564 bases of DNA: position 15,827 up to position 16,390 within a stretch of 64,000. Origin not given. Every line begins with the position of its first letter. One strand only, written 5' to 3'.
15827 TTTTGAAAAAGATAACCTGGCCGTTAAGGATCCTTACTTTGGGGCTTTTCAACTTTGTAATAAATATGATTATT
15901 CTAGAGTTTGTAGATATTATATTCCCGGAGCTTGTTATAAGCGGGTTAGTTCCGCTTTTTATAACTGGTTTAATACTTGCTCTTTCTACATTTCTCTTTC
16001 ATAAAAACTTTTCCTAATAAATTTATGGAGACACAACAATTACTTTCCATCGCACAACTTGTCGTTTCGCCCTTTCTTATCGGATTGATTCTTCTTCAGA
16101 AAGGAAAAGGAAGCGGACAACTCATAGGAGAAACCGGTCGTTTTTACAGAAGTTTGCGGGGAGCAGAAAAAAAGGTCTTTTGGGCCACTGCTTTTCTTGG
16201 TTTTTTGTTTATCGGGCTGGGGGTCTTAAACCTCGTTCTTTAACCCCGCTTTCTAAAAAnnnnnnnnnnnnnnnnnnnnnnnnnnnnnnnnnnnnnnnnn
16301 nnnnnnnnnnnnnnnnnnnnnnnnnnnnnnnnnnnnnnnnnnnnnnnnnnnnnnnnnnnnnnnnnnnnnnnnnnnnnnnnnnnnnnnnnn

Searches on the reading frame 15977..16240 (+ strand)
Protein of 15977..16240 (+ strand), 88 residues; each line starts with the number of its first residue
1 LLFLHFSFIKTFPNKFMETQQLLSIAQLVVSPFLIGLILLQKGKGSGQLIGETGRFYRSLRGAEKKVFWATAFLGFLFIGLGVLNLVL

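Call 30: search_protein_families(library=pfam, proteins=[window:15977-16240:+], max_evalue=0.001)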
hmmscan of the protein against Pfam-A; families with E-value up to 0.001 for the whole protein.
window:15977-16240:+ (88 aa): 1 family
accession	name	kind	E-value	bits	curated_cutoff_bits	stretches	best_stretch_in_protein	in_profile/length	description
PF03840.19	SecG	-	2.2e-09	37.7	29.2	1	22-83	1-65/70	Preprotein translocase SecG subunit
